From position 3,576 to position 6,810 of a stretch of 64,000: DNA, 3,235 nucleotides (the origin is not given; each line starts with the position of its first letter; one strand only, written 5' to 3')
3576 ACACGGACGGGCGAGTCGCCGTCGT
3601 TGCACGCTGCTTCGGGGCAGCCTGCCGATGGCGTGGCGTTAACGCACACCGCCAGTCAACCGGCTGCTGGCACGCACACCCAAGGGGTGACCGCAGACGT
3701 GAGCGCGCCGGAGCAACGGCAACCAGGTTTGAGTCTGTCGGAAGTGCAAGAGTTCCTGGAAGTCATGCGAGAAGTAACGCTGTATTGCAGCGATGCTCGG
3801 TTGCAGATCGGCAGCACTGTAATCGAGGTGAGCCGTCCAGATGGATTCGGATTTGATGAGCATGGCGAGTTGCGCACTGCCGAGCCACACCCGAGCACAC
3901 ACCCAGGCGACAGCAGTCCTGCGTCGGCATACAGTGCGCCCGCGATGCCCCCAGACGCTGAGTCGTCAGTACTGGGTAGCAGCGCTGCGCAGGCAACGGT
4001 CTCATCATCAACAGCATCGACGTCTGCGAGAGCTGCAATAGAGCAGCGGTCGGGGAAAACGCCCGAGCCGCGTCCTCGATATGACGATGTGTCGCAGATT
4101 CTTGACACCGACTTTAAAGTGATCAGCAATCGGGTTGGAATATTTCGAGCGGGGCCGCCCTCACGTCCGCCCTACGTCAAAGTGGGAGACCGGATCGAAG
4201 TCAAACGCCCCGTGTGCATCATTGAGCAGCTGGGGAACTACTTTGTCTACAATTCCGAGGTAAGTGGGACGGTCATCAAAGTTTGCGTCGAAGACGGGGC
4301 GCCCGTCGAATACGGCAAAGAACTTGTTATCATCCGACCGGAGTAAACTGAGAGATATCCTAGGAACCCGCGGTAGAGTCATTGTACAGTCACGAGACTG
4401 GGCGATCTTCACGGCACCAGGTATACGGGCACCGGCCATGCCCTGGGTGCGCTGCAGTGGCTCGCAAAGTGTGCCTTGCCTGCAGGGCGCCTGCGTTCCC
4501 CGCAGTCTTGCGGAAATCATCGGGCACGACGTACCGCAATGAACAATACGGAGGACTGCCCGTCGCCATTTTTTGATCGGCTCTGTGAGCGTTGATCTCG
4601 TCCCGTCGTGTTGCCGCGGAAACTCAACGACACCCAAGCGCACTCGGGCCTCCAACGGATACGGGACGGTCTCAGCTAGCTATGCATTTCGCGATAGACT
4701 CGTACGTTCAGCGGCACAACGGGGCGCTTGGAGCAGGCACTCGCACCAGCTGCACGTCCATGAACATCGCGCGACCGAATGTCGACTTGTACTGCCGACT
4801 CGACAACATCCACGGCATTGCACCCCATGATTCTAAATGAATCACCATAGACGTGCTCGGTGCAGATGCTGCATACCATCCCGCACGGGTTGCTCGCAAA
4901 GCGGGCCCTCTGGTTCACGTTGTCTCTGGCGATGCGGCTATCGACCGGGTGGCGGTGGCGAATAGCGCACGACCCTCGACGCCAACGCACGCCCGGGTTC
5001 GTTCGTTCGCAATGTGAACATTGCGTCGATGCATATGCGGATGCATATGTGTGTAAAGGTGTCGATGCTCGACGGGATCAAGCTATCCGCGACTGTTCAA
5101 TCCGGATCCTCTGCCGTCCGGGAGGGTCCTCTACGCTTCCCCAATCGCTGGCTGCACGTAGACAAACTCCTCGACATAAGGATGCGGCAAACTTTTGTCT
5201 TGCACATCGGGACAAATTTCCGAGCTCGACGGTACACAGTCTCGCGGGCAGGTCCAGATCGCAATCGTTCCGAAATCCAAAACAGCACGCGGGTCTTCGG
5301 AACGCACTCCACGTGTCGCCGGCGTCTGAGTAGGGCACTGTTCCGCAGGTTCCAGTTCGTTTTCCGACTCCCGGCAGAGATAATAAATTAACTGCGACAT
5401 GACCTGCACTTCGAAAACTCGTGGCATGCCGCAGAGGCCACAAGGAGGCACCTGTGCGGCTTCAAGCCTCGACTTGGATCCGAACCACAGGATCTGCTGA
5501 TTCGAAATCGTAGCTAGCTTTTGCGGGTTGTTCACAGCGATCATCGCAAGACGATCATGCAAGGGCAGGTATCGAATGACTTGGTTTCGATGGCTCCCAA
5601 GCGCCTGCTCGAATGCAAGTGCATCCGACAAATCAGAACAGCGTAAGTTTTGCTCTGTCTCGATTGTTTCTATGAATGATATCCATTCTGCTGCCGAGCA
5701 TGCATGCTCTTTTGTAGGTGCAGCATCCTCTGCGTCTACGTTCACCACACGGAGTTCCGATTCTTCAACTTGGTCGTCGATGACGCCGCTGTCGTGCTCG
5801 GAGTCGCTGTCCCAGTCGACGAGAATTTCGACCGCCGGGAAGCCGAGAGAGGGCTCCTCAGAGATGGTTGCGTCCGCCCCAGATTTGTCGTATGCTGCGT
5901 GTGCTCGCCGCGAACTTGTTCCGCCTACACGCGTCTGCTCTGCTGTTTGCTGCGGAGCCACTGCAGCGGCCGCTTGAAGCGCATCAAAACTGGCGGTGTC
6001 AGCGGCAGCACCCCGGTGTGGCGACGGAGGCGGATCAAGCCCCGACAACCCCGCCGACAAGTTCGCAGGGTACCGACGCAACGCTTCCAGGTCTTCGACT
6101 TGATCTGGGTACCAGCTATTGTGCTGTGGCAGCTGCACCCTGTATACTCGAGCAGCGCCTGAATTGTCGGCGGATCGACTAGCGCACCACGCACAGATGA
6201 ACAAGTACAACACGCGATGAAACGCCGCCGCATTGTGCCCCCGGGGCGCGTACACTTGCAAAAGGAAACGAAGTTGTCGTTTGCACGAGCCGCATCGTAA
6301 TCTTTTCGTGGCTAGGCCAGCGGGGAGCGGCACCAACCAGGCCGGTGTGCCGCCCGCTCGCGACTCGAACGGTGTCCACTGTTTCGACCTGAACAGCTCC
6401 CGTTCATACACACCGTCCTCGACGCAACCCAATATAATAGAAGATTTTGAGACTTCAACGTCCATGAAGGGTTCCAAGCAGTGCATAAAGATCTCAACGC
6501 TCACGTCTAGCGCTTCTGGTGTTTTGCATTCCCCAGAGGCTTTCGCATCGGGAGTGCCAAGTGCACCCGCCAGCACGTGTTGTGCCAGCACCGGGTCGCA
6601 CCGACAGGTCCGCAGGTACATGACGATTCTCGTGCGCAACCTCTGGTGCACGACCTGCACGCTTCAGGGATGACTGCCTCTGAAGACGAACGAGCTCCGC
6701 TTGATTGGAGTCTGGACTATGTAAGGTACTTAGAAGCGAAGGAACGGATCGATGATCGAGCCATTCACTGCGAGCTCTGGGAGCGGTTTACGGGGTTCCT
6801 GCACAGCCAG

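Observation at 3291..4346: BCCP homologue with the biotinylation lysine replaced (EAMKM changed to EQLGN): a BADC-like regulator?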

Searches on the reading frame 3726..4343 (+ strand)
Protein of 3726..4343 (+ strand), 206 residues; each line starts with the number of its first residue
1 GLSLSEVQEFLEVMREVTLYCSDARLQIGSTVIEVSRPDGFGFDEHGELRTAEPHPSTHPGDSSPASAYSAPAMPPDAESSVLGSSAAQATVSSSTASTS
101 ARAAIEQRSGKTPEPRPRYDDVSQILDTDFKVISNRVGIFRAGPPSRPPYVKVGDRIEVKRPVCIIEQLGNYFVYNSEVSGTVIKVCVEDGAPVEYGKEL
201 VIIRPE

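Call 30: find_homologous_proteins(query=A2, max_evalue=0.001)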
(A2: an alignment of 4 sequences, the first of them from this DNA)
Query A2 (4 sequences) (206 aa, profile of the alignment): 803 proteins with E <= 0.001 among 8000 candidates; the best 120 are listed.
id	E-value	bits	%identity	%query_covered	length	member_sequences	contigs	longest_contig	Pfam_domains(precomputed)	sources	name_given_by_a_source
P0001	3.4e-108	379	100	100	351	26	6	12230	PF00364.29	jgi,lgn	jgi:acetyl-CoA carboxylase biotin carboxyl carrier protein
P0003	9.3e-108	377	63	100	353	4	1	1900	PF00364.29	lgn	-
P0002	1.1e-104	367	61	100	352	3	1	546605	PF00364.29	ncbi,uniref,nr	ncbi:hypothetical protein F1559_002879 [Cyanidiococcus yangmingshanensis]|uniref:Lipoyl-binding doma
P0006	1.3e-58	217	32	38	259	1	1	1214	PF00364.29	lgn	-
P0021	6.5e-44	169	34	42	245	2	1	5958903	PF00364.29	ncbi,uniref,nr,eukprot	ncbi:Biotin carboxyl carrier of acetyl-carboxylase isoform B [Micractinium conductrix]|uniref:Biotin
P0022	3.4e-41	160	34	37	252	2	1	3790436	PF00364.29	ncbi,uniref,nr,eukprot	ncbi:Biotin carboxyl carrier of acetyl- carboxylase isoform A [Chlorella sorokiniana]|uniref:Biotin 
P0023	6.5e-41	159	33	39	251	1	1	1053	PF00364.29,PF25919.1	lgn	-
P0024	7.9e-34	136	32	42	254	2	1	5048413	PF00364.29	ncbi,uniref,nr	ncbi:hypothetical protein D9Q98_002297 [Chlorella vulgaris]|uniref:Lipoyl-binding domain-containing 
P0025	1.9e-33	134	32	41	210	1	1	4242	PF00364.29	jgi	jgi:biotin carboxyl carrier protein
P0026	2.4e-33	134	34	32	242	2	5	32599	PF00364.29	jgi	jgi:biotin carboxyl carrier protein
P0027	2.2e-32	131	33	34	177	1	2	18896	PF00364.29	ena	-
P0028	2.9e-32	131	32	36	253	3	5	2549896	PF00364.29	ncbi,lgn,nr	ncbi:putative Biotin carboxyl carrier protein of acetyl-CoA carboxylase [Nannochloris sp. 'desiccata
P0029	3.5e-31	127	30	35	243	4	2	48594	PF00364.29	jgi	jgi:biotin carboxyl carrier protein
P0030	6.1e-31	126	32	36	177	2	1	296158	PF00364.29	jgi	-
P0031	6.4e-31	126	32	36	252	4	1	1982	PF00364.29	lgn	-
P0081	9.4e-21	93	27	38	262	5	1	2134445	PF00364.29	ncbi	ncbi:BCC2 [Auxenochlorella protothecoides x Auxenochlorella symbiontica]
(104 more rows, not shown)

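Call 45: search_solved_structures(query=A2, max_evalue=1)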
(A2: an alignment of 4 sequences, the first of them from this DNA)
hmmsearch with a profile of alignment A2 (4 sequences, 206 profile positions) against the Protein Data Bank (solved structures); distinct sequences matched with E-value up to 1: 30.
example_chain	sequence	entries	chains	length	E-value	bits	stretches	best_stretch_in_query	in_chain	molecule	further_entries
4hr7_B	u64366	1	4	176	3.9e-13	53.3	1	134-203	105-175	Biotin carboxyl carrier protein of acetyl-CoA carboxylase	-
8uxz_B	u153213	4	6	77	5.6e-12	49.6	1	134-203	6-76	Biotin carboxyl carrier protein of acetyl-CoA carboxylase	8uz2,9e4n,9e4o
1bdo_A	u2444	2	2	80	6e-12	49.5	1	133-203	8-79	ACETYL-COA CARBOXYLASE | PROTEIN (ACETYL-COA CARBOXYLASE)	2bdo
3bdo_A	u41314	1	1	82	6.2e-12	49.4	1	133-203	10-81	PROTEIN (ACETYL-COA CARBOXYLASE)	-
1a6x_A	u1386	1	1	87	7.4e-12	49.2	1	133-203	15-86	APO-BIOTIN CARBOXYL CARRIER PROTEIN OF ACETYL-COA CARBOXYLASE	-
1z6h_A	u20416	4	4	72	0.00061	23.3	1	150-198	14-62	Biotin/Lipoyl Attachment Protein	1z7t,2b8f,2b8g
5gu8_A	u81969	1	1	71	0.0012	22.4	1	150-201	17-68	149aa long hypothetical methylmalonyl-CoA decarboxylase gamma chain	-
2d5d_A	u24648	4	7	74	0.0013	22.3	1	150-201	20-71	methylmalonyl-CoA decarboxylase gamma chain | 149aa long hypothetical methylmalonyl-CoA decarboxylase gamma chain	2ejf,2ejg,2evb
1dcz_A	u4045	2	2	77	0.0022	21.5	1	143-203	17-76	TRANSCARBOXYLASE 1.3S SUBUNIT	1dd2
1o78_A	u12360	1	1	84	0.0023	21.4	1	142-203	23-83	BIOTIN CARBOXYL CARRIER PROTEIN OF METHYLMALONYL-COA CARBOXYL-TRANSFERASE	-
5gua_A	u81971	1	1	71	0.0024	21.4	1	150-201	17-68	149aa long hypothetical methylmalonyl-CoA decarboxylase gamma chain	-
5gu9_A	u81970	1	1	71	0.0027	21.2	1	150-201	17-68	149aa long hypothetical methylmalonyl-CoA decarboxylase gamma chain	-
3va7_A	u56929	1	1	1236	0.0029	21.1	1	149-203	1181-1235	KLLA0E08119p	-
9ueq_A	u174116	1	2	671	0.0038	20.7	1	151-203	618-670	Pyruvate carboxylase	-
5i8i_A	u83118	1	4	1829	0.0046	20.4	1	149-203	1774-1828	Urea Amidolyase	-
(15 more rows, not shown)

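Call 57: search_protein_representatives(alignment_id=A2)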
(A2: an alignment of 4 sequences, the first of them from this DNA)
Query: 4 sequences, 206 profile positions. Proteins with E-value up to 0.001 (for the whole library): 9641; up to 1e-10: 828; up to 1e-30: 11. The best 150 are listed.
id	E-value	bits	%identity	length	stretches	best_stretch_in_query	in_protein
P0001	1.1e-108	378.6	-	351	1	1-206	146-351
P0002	3.6e-105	367.1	-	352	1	1-206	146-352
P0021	2.1e-44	168.6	-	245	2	130-206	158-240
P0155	1.1e-32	130.4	-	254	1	2-206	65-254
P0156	1.5e-32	129.9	-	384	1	4-206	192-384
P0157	2.7e-32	129.0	-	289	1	20-206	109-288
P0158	3.6e-32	128.6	-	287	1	17-206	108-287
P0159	2.2e-31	126.0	-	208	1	2-206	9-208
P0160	5.5e-31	124.8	-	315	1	4-206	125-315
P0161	6.1e-31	124.6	-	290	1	4-206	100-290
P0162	6.8e-31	124.5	-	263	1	29-206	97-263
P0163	1.9e-30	123.0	-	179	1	30-206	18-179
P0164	3.0e-30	122.4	-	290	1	3-206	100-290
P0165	9.0e-30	120.8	-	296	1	3-206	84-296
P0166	9.9e-30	120.7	-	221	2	77-206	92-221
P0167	2.7e-29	119.3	-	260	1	6-206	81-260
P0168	5.7e-29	118.2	-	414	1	4-206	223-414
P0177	4.8e-23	98.8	-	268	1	1-203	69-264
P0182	9.5e-21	91.3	-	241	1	1-199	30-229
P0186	3.3e-20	89.6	-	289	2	132-205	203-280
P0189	9.1e-20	88.1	-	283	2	132-205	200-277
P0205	2.1e-17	80.4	-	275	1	7-205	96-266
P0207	2.5e-17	80.1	-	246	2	130-205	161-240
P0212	7.6e-17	78.6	-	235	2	131-205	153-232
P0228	7.5e-16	75.3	-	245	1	5-205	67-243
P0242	2.4e-15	73.7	-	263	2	49-206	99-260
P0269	1.2e-14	71.5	-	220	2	132-204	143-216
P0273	1.2e-14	71.4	-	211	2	132-204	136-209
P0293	3.0e-14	70.1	-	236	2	133-203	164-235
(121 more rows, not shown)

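Call 59: list_cluster_members(proteins=[P0155, P0156, P0157, P0160, P0165, P0166, P0167, P0168, P0177, P0182])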
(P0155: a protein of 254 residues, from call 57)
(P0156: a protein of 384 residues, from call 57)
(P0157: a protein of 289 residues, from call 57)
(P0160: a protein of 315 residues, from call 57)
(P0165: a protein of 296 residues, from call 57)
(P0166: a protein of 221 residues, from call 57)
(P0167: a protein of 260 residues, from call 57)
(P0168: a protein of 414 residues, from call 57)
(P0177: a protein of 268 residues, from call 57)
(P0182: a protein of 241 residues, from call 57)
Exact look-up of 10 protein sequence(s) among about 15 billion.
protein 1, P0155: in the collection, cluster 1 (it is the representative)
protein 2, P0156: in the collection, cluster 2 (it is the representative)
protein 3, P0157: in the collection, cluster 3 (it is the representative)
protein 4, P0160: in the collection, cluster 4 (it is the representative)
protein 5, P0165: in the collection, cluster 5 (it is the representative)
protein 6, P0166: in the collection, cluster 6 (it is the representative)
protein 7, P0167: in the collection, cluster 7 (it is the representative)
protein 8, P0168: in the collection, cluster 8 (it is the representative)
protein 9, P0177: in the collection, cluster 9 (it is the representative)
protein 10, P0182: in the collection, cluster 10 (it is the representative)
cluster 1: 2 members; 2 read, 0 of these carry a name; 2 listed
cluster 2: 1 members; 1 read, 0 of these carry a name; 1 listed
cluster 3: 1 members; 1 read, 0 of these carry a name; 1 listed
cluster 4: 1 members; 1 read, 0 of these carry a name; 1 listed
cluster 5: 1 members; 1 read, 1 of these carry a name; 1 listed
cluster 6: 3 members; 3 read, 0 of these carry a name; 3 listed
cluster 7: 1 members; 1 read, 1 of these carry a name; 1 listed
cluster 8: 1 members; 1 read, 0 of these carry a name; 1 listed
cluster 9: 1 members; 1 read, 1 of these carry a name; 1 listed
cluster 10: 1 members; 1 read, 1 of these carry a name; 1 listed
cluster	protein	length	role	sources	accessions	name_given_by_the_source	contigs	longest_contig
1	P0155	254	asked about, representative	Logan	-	-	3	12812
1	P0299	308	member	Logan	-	-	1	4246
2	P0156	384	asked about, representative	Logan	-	-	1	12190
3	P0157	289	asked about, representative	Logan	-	-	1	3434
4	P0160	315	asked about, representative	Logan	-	-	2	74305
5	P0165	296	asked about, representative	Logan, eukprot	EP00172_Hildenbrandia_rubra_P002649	Plantae.Rhodophyta-Hildenbrandia_rubra.ctg3651.p4 ...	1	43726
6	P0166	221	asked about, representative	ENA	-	-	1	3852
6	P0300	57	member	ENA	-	-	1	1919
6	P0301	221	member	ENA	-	-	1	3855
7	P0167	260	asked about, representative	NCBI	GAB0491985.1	hypothetical protein MMPV_003243 [Pyropia vietnamensis]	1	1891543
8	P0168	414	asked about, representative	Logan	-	-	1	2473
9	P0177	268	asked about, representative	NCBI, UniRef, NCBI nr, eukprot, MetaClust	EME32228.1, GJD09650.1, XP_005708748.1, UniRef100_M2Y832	hypothetical protein Gasu2_38920 [Galdieria sulphuraria] | Acetyl-CoA carboxylase biotin carboxyl carrier protein n=1 Tax=Galdieria sulphuraria ... | acetyl-CoA carboxylase biotin carboxyl carrier protein [Galdieria sulphuraria]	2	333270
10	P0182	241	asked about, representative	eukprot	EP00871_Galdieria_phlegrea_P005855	jgi/Galph1/757/GphlegSOOS_G5513.1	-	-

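Call 61: list_cluster_members(proteins=[P0205, P0186, P0189, P0207, P0212, P0228, P0242, P0269, P0293, P0273])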
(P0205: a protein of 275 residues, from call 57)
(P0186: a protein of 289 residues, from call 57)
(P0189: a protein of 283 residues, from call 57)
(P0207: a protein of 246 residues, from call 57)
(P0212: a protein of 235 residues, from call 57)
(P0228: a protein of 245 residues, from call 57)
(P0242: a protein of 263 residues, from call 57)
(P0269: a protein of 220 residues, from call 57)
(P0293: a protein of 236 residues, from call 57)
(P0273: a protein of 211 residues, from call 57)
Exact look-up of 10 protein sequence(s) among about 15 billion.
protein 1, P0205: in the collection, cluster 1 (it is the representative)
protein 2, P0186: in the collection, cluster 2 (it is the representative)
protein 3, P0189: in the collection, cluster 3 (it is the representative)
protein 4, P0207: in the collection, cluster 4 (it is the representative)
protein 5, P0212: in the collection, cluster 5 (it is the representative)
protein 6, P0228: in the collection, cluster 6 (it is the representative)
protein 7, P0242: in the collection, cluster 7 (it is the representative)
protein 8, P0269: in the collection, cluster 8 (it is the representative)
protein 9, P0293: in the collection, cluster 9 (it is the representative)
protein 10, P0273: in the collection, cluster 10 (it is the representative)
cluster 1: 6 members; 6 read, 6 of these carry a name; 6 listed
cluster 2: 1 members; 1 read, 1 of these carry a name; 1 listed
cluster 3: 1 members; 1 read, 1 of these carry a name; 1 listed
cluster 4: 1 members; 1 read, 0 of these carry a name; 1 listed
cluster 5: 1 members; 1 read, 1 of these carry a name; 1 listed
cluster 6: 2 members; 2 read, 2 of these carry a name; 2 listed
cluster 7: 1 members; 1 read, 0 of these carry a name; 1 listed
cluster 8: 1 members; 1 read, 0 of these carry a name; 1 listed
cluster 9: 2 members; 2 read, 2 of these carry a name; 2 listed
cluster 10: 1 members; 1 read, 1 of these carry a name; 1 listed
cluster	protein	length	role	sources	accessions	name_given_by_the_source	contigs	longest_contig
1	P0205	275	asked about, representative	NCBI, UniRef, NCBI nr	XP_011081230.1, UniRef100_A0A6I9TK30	uncharacterized protein LOC105164303 isoform X1 [Sesamum indicum] | Uncharacterized protein LOC105164303 isoform X1 n=1 Tax=Sesamum indicum TaxID=4182 ...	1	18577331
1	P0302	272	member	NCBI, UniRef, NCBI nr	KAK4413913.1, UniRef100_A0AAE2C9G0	Biotin carboxyl carrier protein of acetyl-CoA carboxylase [Sesamum alatum] | Biotin carboxyl carrier protein of acetyl-CoA carboxylase n=1 Tax=Sesamum alatum ...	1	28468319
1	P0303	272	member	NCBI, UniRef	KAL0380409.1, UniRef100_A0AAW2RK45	UNVERIFIED_CONTAM: Biotin carboxyl carrier protein of acetyl-CoA carboxylase [Sesamum ... | Biotin carboxyl carrier protein of acetyl-CoA carboxylase n=1 Tax=Sesamum angustifolium ...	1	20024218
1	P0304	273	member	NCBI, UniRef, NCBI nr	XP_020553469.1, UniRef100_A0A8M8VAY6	uncharacterized protein LOC105164303 isoform X2 [Sesamum indicum] | Uncharacterized protein LOC105164303 isoform X2 n=1 Tax=Sesamum indicum TaxID=4182 ...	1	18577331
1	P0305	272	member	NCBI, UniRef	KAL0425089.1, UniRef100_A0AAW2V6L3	UNVERIFIED_CONTAM: Biotin carboxyl carrier protein of acetyl-CoA carboxylase [Sesamum ... | Biotin carboxyl carrier protein of acetyl-CoA carboxylase n=1 Tax=Sesamum radiatum ...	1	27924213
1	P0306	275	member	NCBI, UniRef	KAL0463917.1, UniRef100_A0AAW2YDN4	UNVERIFIED_CONTAM: Biotin carboxyl carrier protein of acetyl-CoA carboxylase [Sesamum ... | Biotin carboxyl carrier protein of acetyl-CoA carboxylase n=1 Tax=Sesamum latifolium ...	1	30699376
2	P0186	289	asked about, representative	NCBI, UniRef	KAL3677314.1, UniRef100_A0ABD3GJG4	hypothetical protein R1sor_027262 [Riccia sorocarpa] | Lipoyl-binding domain-containing protein n=1 Tax=Riccia sorocarpa TaxID=122646 ...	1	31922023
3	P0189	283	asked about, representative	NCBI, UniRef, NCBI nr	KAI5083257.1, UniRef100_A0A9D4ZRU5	hypothetical protein GOP47_0003000 [Adiantum capillus-veneris] | Lipoyl-binding domain-containing protein n=1 Tax=Adiantum capillus-veneris TaxID=13818 ...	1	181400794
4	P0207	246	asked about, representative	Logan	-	-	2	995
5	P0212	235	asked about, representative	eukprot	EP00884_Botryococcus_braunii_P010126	jgi/Botrbrau1/19114/Bobra.0077s0027.1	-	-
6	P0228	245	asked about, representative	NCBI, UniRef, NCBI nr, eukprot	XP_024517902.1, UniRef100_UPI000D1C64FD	uncharacterized protein LOC112341632 [Selaginella moellendorffii] | uncharacterized protein LOC112341632 n=1 Tax=Selaginella moellendorffii TaxID=88036 ... | XP_024517902.1 uncharacterized protein LOC112341632 [Selaginella moellendorffii]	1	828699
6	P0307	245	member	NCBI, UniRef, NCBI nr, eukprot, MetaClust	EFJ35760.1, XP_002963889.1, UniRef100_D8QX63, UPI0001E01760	hypothetical protein SELMODRAFT_438632 [Selaginella moellendorffii] | Lipoyl-binding domain-containing protein n=1 Tax=Selaginella moellendorffii TaxID=88036 ... | uncharacterized protein LOC9655479 [Selaginella moellendorffii]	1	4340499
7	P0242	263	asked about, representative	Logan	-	-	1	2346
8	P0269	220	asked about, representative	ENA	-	-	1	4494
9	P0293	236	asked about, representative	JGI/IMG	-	acetyl-CoA carboxylase biotin carboxyl carrier protein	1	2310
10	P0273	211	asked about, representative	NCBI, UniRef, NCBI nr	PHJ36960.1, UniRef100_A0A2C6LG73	hypothetical protein P378_19290 [Desulforamulus profundi] | Biotin carboxyl carrier protein of acetyl-CoA carboxylase n=1 Tax=Desulforamulus profundi ...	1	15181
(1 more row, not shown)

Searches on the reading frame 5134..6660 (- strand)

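Call 72: search_protein_families(library=pfam, proteins=[window:5134-6660:-], max_evalue=0.001)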
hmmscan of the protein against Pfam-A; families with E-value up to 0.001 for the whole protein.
window:5134-6660:- (509 aa): 1 family
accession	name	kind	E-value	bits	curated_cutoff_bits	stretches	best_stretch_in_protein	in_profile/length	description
PF04194.18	PDCD2_C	-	6.6e-20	71.6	30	1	349-503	6-110/111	Programmed cell death protein 2, C-terminal putative domain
